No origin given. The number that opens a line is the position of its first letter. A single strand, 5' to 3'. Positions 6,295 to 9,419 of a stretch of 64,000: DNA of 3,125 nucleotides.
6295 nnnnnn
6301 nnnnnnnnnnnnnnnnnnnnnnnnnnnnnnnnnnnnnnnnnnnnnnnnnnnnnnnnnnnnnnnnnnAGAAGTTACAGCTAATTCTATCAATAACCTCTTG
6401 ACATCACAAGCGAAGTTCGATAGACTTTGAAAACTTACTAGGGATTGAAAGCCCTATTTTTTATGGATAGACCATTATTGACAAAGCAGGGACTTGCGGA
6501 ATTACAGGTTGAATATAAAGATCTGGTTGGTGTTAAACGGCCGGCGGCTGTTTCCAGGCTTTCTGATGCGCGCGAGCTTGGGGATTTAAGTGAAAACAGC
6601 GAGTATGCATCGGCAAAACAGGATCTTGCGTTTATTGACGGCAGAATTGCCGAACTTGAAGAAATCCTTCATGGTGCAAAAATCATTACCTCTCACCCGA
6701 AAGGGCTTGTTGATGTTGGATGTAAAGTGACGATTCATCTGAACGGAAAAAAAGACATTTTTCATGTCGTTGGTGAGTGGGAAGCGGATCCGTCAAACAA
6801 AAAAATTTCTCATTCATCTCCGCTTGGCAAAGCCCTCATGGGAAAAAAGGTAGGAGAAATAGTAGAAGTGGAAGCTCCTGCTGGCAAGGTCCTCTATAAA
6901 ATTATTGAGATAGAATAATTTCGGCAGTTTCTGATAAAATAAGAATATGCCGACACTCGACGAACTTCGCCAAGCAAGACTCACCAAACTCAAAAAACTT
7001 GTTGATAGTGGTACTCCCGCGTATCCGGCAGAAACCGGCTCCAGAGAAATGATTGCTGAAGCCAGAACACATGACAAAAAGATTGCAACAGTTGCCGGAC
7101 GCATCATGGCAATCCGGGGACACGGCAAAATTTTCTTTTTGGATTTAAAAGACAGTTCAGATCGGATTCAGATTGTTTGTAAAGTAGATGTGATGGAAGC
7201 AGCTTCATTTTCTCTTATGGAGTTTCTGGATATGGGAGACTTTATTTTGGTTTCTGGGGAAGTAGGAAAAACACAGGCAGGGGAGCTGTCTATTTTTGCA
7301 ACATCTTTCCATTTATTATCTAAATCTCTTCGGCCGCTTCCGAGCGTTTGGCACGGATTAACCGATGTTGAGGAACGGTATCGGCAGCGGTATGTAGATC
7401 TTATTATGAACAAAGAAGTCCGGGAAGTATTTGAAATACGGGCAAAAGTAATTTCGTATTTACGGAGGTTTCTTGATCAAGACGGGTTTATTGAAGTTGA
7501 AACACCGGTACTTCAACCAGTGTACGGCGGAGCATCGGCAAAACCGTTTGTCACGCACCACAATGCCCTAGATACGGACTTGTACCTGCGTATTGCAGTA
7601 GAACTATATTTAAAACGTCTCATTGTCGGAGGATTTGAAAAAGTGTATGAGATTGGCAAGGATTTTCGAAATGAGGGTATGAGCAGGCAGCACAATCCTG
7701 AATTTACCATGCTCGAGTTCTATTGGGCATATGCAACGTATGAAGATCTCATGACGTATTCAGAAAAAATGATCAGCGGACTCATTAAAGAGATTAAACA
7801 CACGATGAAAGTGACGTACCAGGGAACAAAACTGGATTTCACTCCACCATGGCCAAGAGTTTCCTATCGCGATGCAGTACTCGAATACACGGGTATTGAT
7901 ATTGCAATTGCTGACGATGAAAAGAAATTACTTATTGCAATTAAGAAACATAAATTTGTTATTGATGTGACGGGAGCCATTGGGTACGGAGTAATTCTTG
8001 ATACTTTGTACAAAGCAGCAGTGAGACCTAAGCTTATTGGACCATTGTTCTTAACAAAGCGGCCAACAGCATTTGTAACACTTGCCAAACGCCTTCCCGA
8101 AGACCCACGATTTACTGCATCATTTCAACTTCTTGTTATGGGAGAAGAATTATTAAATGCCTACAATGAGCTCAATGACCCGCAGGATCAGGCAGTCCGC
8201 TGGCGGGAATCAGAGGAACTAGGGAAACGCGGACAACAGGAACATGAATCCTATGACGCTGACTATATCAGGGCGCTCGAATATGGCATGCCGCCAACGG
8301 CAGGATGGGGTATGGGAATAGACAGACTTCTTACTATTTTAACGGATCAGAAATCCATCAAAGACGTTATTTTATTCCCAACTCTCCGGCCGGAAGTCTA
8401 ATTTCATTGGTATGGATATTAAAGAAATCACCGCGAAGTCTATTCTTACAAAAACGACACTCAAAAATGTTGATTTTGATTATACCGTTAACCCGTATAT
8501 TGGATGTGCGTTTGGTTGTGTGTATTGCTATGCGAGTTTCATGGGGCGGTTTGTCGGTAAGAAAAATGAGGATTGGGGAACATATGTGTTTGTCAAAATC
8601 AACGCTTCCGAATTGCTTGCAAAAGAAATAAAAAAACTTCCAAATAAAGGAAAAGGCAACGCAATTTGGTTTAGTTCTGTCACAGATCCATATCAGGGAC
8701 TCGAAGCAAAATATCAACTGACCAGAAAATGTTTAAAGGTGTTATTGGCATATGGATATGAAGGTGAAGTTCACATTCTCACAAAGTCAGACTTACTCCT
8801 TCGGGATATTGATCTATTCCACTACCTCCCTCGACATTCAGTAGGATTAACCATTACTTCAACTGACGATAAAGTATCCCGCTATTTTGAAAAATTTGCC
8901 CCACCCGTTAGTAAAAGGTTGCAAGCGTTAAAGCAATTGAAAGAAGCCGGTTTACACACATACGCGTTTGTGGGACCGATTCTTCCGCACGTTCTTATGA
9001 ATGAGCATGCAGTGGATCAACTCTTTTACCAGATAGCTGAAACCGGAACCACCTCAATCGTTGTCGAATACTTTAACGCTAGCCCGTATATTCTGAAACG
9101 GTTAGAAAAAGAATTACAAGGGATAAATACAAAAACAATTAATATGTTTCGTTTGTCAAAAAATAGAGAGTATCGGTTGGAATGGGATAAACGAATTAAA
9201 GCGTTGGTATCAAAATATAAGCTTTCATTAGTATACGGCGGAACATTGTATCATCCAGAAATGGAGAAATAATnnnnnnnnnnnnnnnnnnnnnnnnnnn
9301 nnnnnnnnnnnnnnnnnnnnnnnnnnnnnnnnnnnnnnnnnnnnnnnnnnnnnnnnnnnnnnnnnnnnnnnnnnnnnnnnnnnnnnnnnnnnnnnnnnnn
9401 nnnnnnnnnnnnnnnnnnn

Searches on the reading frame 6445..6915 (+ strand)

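Call 73: search_protein_families(library=pfam, proteins=[window:6445-6915:+], max_evalue=0.001)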
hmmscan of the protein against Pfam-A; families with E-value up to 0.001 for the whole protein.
window:6445-6915:+ (157 aa): 2 families
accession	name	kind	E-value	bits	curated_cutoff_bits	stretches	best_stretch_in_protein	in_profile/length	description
PF01272.25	GreA_GreB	-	3.5e-24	85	26.9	1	85-157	2-76/77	Transcription elongation factor, GreA/GreB, C-term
PF03449.20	GreA_GreB_N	-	2.6e-23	82.4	24.5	1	11-80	2-71/71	Transcription elongation factor, N-terminal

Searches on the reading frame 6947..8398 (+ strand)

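Call 20: search_protein_families(library=pfam, proteins=[window:6947-8398:+], max_evalue=0.001)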
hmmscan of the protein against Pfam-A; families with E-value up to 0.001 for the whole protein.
window:6947-8398:+ (484 aa): 3 families
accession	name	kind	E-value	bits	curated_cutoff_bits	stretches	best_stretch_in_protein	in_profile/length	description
PF00152.25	tRNA-synt_2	-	7.9e-87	291.6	25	1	141-480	2-307/308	tRNA synthetases class II (D, K and N)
PF01336.31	tRNA_anti-codon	-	3.2e-17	62.7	27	1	48-124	2-75/75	OB-fold nucleic acid binding domain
PF01409.25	tRNA-synt_2d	-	0.00074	19.5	19.8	0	232-301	104-172/246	tRNA synthetases class II core domain (F)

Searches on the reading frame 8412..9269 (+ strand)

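Call 20: search_protein_families(library=pfam, proteins=[window:8412-9269:+], max_evalue=0.001)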
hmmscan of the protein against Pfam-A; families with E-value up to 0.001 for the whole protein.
window:8412-9269:+ (286 aa): 2 families
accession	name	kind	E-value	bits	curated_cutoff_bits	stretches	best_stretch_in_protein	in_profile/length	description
PF04055.27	Radical_SAM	-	4.3e-14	53.5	29.5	1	26-189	1-149/166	Radical SAM superfamily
PF20903.3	SPL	-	0.00028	20.3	27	1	23-213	78-255/338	Spore photoproduct lyase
